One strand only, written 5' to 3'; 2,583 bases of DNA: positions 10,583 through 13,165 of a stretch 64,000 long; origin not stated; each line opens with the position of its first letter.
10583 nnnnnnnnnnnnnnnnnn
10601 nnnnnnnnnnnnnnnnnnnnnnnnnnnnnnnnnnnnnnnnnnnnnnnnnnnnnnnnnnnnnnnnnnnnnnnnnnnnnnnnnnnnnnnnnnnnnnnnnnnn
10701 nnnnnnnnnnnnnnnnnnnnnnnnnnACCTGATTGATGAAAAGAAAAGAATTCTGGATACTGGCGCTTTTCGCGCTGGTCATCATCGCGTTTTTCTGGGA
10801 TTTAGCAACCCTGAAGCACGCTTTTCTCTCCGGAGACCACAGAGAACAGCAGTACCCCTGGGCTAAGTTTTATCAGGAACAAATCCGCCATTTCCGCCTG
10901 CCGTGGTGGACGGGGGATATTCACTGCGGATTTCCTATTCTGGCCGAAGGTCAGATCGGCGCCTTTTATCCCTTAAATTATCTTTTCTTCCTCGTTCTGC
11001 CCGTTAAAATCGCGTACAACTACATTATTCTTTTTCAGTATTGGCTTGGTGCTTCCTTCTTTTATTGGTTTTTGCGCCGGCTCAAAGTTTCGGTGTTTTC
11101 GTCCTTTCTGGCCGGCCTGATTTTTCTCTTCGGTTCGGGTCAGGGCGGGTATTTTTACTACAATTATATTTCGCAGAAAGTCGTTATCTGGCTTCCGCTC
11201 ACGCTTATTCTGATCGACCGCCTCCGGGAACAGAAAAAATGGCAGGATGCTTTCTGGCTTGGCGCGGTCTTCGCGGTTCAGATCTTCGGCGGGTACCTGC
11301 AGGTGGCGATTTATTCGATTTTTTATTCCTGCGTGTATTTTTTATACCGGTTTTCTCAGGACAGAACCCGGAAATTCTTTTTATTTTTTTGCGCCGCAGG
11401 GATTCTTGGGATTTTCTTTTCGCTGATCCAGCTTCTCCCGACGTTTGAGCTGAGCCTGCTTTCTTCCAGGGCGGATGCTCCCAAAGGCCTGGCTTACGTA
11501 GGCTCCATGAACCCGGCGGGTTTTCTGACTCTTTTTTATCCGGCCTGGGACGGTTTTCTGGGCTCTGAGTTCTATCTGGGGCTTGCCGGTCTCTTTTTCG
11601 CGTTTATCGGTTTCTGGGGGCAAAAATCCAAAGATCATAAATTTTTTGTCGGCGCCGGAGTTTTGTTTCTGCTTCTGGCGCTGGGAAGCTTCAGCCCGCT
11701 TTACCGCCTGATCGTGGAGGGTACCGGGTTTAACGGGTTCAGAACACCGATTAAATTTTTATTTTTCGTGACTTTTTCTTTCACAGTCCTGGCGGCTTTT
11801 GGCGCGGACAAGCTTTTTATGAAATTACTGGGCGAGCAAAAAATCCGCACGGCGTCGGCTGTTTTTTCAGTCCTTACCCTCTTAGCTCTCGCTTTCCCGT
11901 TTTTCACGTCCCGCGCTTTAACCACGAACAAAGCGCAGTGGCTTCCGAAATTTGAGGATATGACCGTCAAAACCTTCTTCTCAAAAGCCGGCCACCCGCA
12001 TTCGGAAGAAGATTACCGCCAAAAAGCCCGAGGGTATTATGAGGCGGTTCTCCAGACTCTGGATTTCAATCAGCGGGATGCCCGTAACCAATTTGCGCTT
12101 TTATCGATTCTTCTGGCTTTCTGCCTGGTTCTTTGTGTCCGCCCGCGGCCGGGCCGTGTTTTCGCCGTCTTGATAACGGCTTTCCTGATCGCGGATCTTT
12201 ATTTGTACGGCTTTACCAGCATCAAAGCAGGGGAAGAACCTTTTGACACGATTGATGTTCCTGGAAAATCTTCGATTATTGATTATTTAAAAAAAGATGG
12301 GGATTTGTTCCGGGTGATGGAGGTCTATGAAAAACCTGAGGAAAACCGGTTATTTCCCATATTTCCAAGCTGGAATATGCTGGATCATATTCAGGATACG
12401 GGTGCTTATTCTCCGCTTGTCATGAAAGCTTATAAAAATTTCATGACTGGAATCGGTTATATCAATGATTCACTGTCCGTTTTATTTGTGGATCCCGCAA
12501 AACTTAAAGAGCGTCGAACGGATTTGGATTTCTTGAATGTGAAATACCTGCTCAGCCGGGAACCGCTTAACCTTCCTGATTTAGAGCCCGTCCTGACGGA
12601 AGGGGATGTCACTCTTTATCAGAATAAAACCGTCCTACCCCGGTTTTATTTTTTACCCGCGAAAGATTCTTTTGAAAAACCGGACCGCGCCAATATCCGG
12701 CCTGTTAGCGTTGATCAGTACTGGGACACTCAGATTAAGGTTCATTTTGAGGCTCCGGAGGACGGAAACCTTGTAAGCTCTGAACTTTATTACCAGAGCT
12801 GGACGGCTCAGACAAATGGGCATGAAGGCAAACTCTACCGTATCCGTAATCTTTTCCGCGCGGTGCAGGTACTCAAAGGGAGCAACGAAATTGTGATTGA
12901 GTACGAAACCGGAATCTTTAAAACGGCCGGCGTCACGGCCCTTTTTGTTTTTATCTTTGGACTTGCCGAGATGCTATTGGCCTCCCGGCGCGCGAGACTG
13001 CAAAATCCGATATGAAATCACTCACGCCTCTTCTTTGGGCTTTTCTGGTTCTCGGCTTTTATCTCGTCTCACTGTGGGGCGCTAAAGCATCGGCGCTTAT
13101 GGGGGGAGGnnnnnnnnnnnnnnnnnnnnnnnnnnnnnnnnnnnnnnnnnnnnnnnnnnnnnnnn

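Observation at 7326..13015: Two back-to-back polyprenol-P-sugar synthase plus GT-C modules, the second with a YfhO-family partner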

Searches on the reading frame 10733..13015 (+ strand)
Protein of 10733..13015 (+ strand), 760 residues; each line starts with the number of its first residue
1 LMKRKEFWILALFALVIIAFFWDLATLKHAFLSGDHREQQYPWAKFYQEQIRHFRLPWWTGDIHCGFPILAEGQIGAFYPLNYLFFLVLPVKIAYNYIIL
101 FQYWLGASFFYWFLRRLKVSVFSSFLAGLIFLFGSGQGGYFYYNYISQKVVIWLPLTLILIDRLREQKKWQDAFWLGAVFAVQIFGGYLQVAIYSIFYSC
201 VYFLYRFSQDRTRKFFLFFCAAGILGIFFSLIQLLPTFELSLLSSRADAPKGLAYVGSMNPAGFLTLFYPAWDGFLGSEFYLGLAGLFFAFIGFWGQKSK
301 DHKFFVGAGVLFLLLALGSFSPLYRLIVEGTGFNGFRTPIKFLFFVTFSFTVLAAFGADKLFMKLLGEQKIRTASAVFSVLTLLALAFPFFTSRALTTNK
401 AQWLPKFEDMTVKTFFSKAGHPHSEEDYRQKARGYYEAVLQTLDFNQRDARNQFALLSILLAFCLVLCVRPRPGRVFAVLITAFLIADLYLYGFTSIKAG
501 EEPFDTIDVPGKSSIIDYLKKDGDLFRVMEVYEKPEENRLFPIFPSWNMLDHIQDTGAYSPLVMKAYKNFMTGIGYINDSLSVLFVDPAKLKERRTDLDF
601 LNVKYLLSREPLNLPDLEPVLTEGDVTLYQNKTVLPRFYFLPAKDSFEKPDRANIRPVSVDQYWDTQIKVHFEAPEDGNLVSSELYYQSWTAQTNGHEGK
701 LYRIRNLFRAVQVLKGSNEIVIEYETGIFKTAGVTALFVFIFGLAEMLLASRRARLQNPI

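Call 7: search_protein_families(library=pfam, proteins=[window:10733-13015:+], max_evalue=0.01)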
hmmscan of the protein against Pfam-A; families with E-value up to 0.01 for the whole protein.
window:10733-13015:+ (760 aa): 2 families
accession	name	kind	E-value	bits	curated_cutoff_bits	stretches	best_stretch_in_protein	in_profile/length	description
PF09586.16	YfhO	-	1.6e-31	109.9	28.5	2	12-640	6-593/835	Bacterial membrane protein YfhO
PF10131.15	PTPS_related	-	0.00097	18.1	26.4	1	78-399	9-307/621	6-pyruvoyl-tetrahydropterin synthase related domain; membrane protein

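Call 15: find_encoding_contigs(protein=window:10733-13015:+, flank=10000, max_places=6)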
Protein window:10733-13015:+ (760 aa): no gene with exactly this product is on record in the collection.

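Call 17: find_homologous_proteins(query=window:10736-13015:+, max_evalue=0.00001)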
Query window:10736-13015:+ (759 aa): 205 proteins with E <= 0.00001 among 8000 candidates; the best 120 are listed.
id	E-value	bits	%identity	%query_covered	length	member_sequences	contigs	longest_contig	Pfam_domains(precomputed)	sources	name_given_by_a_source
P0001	0.0e+0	1734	100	100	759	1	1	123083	PF09586.17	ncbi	-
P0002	0.0e+0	1076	64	99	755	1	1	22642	PF09586.17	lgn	-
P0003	0.0e+0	1014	63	98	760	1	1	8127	-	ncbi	-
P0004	4.9e-298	1009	61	99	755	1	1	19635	PF09586.17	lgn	-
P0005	1.3e-286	971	59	99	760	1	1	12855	-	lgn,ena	-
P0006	3.8e-255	867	54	99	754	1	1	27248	PF09586.17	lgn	-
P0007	6.0e-253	860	54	98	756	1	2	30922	PF09586.17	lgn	-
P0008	1.9e-250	851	55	98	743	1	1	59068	PF09586.17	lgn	-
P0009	7.9e-245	833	52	99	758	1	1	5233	-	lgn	-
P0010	5.1e-244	830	53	99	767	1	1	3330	PF09586.17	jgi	jgi:hypothetical protein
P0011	1.2e-240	819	53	96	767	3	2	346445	PF09586.17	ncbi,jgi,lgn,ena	-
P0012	2.4e-240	818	52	99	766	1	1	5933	PF09586.17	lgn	-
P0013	1.3e-237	809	52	97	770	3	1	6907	PF09586.17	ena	-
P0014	7.0e-235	800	53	96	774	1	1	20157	PF09586.17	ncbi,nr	ncbi:MAG: YfhO family protein [Candidatus Omnitrophica bacterium]|nr:YfhO family protein [Candidatus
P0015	8.6e-234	796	54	95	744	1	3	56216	PF09586.17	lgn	-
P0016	2.5e-233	795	51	99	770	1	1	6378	PF09586.17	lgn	-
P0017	1.5e-232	792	53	96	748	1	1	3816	PF09586.17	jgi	-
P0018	1.8e-232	792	52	97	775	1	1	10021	PF09586.17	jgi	jgi:hypothetical protein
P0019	5.0e-231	787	51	99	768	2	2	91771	PF09586.17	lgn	-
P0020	1.2e-229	783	50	99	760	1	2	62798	PF09586.17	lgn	-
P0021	4.1e-228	778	50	99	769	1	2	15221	PF09586.17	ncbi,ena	-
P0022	7.1e-227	773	49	98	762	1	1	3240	PF09586.17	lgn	-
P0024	4.4e-223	761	50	100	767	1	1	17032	PF09586.17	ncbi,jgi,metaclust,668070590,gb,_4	metaclust:\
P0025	1.3e-221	756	50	98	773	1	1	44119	PF09586.17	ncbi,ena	-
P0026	1.7e-221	756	51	98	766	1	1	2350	PF09586.17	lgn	-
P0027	2.4e-220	752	51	98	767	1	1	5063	PF09586.17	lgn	-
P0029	2.0e-215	736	50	99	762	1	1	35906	PF09586.17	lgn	-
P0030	3.4e-214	731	49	97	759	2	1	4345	PF09586.17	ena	-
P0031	9.6e-213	727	49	98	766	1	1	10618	PF09586.17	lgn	-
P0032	8.2e-212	724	50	94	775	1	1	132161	PF09586.17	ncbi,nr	ncbi:MAG: YfhO family protein [Candidatus Omnitrophota bacterium]|nr:YfhO family protein [Candidatus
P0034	1.8e-197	676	49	89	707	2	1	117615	PF09586.17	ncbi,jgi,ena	-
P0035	1.2e-196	673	48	99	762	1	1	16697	PF09586.17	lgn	-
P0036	2.6e-196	672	46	99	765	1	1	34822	PF09586.17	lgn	-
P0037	1.3e-193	663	46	99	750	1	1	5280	PF09586.17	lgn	-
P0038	3.3e-184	632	45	96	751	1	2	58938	PF09586.17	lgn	-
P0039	9.8e-177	608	44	97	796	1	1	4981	PF09586.17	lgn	-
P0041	5.7e-140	486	39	95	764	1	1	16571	PF09586.17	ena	-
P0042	9.6e-140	485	39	93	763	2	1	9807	PF09586.17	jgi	-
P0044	2.3e-139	484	39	94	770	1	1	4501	PF09586.17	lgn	-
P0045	3.5e-139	483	37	99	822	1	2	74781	PF09586.17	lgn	-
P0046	3.2e-136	474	45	71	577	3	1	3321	PF09586.17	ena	-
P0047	5.8e-136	473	38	98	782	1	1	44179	PF09586.17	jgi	-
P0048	1.6e-134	468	39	99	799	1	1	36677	PF09586.17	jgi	-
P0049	2.0e-134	468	37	95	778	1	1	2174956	PF09586.17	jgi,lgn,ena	-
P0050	2.8e-133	464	37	95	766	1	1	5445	PF09586.17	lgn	-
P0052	1.2e-132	462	38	94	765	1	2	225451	PF09586.17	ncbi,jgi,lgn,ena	-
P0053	4.1e-132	460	37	97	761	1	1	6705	PF09586.17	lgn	-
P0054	6.0e-132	460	40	90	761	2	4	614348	PF09586.17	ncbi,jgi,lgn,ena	-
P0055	9.8e-130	452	37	95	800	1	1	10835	PF09586.17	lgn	-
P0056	1.3e-127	445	36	94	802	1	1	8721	PF09586.17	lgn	-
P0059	1.1e-123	432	37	94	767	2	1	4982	PF09586.17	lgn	-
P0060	3.2e-123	431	37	94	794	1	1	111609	PF09586.17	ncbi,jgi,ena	-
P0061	3.7e-121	424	36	98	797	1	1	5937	PF09586.17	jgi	jgi:hypothetical protein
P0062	2.2e-113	398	35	96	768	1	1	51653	PF09586.17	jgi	jgi:hypothetical protein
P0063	2.5e-101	358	34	97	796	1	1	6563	PF09586.17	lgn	-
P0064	9.1e-101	356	31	97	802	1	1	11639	PF09586.17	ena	-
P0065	1.6e-95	339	29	96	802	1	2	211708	PF09586.17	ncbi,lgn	-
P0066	1.1e-94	336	31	99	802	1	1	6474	PF09586.17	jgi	jgi:hypothetical protein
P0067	2.9e-89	318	31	95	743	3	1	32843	PF09586.17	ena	-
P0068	1.5e-86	309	31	98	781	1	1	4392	PF09586.17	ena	-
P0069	7.6e-85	304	30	92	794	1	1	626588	PF09586.17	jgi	-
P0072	4.8e-75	271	29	95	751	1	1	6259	PF09586.17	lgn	-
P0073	3.0e-54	203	26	97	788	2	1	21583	PF09586.17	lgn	-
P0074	1.1e-47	181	29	93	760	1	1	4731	PF09586.17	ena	-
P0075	1.3e-41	161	25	99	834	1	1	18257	PF09586.17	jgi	-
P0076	8.7e-35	138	30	51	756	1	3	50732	PF09586.17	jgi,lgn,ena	-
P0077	6.6e-34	135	31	45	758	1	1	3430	PF09586.17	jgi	-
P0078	4.2e-32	129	23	71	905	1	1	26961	PF09586.17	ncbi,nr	ncbi:MAG: YfhO family protein [Chloroflexi bacterium]|nr:YfhO family protein [Chloroflexota bacteriu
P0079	1.3e-31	128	31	47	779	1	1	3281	PF09586.17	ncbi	-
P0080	1.7e-31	127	25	99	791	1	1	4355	PF09586.17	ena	-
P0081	2.8e-29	120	24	97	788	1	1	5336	PF09586.17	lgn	-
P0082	1.1e-27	115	25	98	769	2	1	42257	PF09586.17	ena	-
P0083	3.0e-27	113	30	51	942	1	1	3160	PF09586.17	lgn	-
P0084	6.1e-27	112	24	99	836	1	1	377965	PF09586.17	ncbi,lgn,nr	ncbi:MAG: YfhO family protein [Candidatus Brocadiaceae bacterium]|nr:YfhO family protein [Candidatus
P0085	6.6e-27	112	33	48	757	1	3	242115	PF09586.17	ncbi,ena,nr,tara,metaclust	ncbi:MAG: hypothetical protein CMI53_01125 [Parcubacteria group bacterium]|nr:hypothetical protein [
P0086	2.5e-26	110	24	93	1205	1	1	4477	PF01943.23,PF09586.17,PF13440.12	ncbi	ncbi:MAG: oligosaccharide flippase family protein, partial [Chloroflexota bacterium]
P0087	4.1e-26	110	23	93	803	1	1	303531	PF09586.17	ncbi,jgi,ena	-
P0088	7.4e-26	109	23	91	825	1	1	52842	PF09586.17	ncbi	-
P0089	8.3e-26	109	26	51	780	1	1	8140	PF09586.17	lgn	-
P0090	1.5e-25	108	29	45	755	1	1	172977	PF09586.17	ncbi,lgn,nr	ncbi:MAG: YfhO family protein [Patescibacteria group bacterium]|nr:YfhO family protein [Patescibacte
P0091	3.3e-25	107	31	31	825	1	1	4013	PF09586.17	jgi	jgi:hypothetical protein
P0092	3.3e-25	107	24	92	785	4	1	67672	PF09586.17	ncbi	ncbi:MAG: YfhO family protein [Anaerolineae bacterium]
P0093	9.3e-25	105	24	75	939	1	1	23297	PF09586.17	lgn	-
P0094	1.5e-24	104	24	92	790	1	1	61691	PF09586.17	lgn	-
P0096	3.4e-24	103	33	46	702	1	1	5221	PF09586.17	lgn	-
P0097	1.3e-23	101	32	49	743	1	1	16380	PF09586.17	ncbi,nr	ncbi:YfhO family protein [Candidatus Microgenomates bacterium]|nr:YfhO family protein [Candidatus Mi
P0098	3.2e-23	100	27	45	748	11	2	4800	PF09586.17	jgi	jgi:hypothetical protein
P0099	6.8e-23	99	24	95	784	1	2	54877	PF09586.17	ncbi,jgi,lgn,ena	-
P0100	8.6e-23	99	23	77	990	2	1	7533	PF09586.17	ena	-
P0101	1.5e-22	98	32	26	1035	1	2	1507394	PF09586.17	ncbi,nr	ncbi:MAG: hypothetical protein DPW09_10980 [Anaerolineae bacterium]|nr:YfhO family protein [Anaeroli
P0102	1.7e-22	98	24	95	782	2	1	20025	PF09586.17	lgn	-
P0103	2.1e-22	97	24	95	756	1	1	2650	PF09586.17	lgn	-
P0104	3.4e-22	97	24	94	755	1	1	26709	PF09586.17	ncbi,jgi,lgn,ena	jgi:hypothetical protein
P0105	4.8e-22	96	27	45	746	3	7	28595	PF09586.17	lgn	-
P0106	1.1e-21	95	27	47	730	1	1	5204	PF09586.17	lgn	-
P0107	1.1e-21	95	28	44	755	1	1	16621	PF09586.17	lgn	-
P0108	1.2e-21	95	24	91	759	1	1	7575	PF09586.17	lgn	-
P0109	1.2e-21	95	29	40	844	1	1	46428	PF09586.17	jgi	jgi:hypothetical protein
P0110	1.3e-21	95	28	43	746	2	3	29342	PF09586.17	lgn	-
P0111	1.8e-21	94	30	47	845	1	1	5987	PF09586.17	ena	-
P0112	2.3e-21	94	28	46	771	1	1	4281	PF09586.17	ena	-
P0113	2.6e-21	94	27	33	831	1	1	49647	PF09586.17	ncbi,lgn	-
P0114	3.6e-21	93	27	49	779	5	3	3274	PF09586.17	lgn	-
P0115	3.9e-21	93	23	97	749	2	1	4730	PF09586.17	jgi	jgi:hypothetical protein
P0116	3.9e-21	93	32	44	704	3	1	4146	PF09586.17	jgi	jgi:hypothetical protein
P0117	4.4e-21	93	26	45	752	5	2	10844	PF09586.17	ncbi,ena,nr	ncbi:MAG: hypothetical protein DMG58_01370 [Acidobacteria bacterium]|nr:MAG: hypothetical protein DM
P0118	7.6e-21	92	28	48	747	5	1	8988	PF09586.17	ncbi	-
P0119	1.1e-20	92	26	50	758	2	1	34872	PF09586.17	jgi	-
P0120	1.1e-20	92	25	20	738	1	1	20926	PF09586.17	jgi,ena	-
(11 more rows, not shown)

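Call 18: find_encoding_contigs(protein=P0001, flank=10000, max_places=3)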
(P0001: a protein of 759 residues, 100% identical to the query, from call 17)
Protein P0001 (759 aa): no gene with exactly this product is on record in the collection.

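Call 19: find_encoding_contigs(protein=P0011, flank=10000, max_places=3)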
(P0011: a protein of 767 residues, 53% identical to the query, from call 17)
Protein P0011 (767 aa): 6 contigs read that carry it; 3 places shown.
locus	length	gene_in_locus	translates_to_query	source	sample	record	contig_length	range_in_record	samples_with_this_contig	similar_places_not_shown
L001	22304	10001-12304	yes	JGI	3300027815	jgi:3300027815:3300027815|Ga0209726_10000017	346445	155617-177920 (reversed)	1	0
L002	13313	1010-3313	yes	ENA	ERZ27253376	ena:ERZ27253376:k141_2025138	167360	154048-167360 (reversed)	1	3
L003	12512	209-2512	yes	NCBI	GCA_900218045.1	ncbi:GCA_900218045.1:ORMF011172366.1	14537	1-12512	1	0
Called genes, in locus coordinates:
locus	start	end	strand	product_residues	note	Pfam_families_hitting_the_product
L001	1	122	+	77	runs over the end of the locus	PF01726:LexA_DNA_bind, PF01047:MarR (faint)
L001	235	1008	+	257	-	PF00483:NTP_transferase, PF12804:NTP_transf_3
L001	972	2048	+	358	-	PF01073:3Beta_HSD, PF01370:Epimerase, PF02719:Polysacc_synt_2, PF04321:RmlD_sub_bind, PF07993:NAD_binding_4, PF13460:NAD_binding_10 (weak), PF16363:GDP_Man_Dehyd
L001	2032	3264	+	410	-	PF08421:Methyltransf_13, PF13489:Methyltransf_23, PF08242:Methyltransf_12, PF08484:Methyltransf_14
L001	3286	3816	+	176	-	PF00908:dTDP_sugar_isom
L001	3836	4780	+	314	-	PF01370:Epimerase, PF04321:RmlD_sub_bind (weak), PF16363:GDP_Man_Dehyd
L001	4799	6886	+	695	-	PF00535:Glycos_transf_2, PF13641:Glyco_tranf_2_3, PF00535:Glycos_transf_2, PF10111:Glyco_tranf_2_2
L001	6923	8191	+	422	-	PF13439:Glyco_transf_4, PF13579:Glyco_trans_4_4, PF20706:GT4-conflict, PF00534:Glycos_transf_1, PF13692:Glyco_trans_1_4, PF13524:Glyco_trans_1_2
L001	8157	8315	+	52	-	-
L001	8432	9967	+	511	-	PF02310:B12-binding, PF04055:Radical_SAM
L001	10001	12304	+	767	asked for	PF09586:YfhO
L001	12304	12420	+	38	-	-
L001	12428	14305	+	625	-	PF13231:PMT_2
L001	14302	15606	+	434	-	PF02310:B12-binding (faint), PF04055:Radical_SAM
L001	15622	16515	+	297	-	PF01073:3Beta_HSD, PF01370:Epimerase, PF02719:Polysacc_synt_2 (weak), PF04321:RmlD_sub_bind, PF05368:NmrA, PF07993:NAD_binding_4 (weak), PF13460:NAD_binding_10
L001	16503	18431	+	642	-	PF13522:GATase_6, PF13537:GATase_7, PF12481:DUF3700 (weak), PF00733:Asn_synthase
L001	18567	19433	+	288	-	PF13489:Methyltransf_23, PF08241:Methyltransf_11, PF08242:Methyltransf_12, PF13649:Methyltransf_25, PF13847:Methyltransf_31 (weak)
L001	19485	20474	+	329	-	PF01073:3Beta_HSD, PF01370:Epimerase, PF02719:Polysacc_synt_2, PF04321:RmlD_sub_bind, PF05368:NmrA (weak), PF07993:NAD_binding_4 (weak), PF16363:GDP_Man_Dehyd, PF13460:NAD_binding_10, +1 more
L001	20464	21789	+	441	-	PF03721:UDPG_MGDP_dh_N, PF00984:UDPG_MGDP_dh, PF03720:UDPG_MGDP_dh_C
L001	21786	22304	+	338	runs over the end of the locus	PF01408:GFO_IDH_MocA, PF02894:GFO_IDH_MocA_C, PF22725:GFO_IDH_MocA_C3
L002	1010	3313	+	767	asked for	PF09586:YfhO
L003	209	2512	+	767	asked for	PF09586:YfhO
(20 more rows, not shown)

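Call 21: search_solved_structures(query=window:10736-13015:+, max_evalue=1, show_alignments=1)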
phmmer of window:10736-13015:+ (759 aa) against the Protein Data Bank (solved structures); distinct sequences matched with E-value up to 1: 0.

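Call 24: search_protein_families(library=ncbifam, proteins=[window:10736-13015:+], max_evalue=0.001)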
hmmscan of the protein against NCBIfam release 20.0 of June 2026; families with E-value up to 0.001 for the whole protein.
window:10736-13015:+ (759 aa): 0 families

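Call 28: find_related_loci(query=A1, collection=genome_contigs, flank=10000)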
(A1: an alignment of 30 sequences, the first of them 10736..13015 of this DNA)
Query A1 (759 aa) in genome_contigs; peptide patterns used: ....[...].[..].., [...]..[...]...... (x = any residue, [..] = any of these).
127 stretches matched a pattern; 88 encode a relative of the query (tblastn E <= 1e-3); the best 80 are kept; 79 distinct loci.
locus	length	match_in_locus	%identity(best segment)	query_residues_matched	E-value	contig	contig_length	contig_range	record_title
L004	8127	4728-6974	63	1-746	0e+0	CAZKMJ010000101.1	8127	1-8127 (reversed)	MAG TPA_asm: uncultured bacterium isolate SRP342105_co1_334 genome assembly, contig: NODE_12403_length_8127_cov_4.512512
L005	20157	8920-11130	53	9-738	0e+0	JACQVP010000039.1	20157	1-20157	MAG: Candidatus Omnitrophota bacterium isolate NC_groundwater_1466_Ag_S-0.65um_60_22 S_p65_S5_coassembly_k141_1428195, w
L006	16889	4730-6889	50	20-735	0e+0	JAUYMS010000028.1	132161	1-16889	MAG: Candidatus Omnitrophota bacterium isolate C24_metabat.bin.98 C24_k141_917994, whole genome shotgun sequence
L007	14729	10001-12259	47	1-743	0e+0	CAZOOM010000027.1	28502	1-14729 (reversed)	MAG TPA_asm: uncultured bacterium isolate SRP257259_co1_149 genome assembly, contig: NODE_1794_length_28502_cov_4.809576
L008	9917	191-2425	50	1-742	0e+0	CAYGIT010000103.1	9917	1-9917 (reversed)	MAG TPA_asm: uncultured bacterium isolate ERP113451_co3_34 genome assembly, contig: NODE_5782_length_9917_cov_7.116406,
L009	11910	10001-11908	48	1-631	1e-171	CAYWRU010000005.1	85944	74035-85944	MAG TPA_asm: uncultured bacterium isolate SRP257259_co1_296 genome assembly, contig: NODE_235_length_85944_cov_5.715028,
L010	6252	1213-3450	39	3-738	3e-131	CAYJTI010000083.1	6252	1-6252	MAG TPA_asm: uncultured bacterium isolate ERP125453_co1_299 genome assembly, contig: NODE_16333_length_6252_cov_4.697757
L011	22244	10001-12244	37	3-720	1e-124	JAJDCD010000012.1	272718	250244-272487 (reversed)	MAG: Candidatus Omnitrophota bacterium isolate OFTM55 OFTM55_11, whole genome shotgun sequence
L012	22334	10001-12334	35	1-758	1e-120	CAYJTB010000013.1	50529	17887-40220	MAG TPA_asm: uncultured bacterium isolate ERP125453_co1_402 genome assembly, contig: NODE_463_length_50529_cov_8.985121,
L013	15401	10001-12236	44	1-753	0e+0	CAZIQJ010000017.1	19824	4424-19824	MAG TPA_asm: uncultured bacterium isolate SRP342105_co2_29 genome assembly, contig: NODE_2780_length_19824_cov_4.927513,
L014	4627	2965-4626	39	7-557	1e-109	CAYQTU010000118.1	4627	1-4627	MAG TPA_asm: uncultured bacterium isolate binchicken_co117_27 genome assembly, contig: NODE_31056_length_4627_cov_5.3484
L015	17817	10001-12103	32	23-724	2e-108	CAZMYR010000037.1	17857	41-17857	MAG TPA_asm: uncultured Planctomycetia bacterium isolate binchicken_co34_514 genome assembly, contig: NODE_5120_length_1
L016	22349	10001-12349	31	12-757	1e-106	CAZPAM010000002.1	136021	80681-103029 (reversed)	MAG TPA_asm: uncultured Candidatus Scalindua sp. isolate SRP200020_co5_90 genome assembly, contig: NODE_144_length_13602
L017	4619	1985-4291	30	21-751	1e-102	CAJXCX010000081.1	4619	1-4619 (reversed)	MAG TPA_asm: uncultured Spirochaetales bacterium isolate ERR598946_bin.71_MetaBAT_v2.12.1_MAG genome assembly, contig: N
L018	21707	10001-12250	31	6-723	2e-93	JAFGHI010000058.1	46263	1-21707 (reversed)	MAG: Candidatus Omnitrophota bacterium isolate Zod_Metabat.1447 k87_13439109, whole genome shotgun sequence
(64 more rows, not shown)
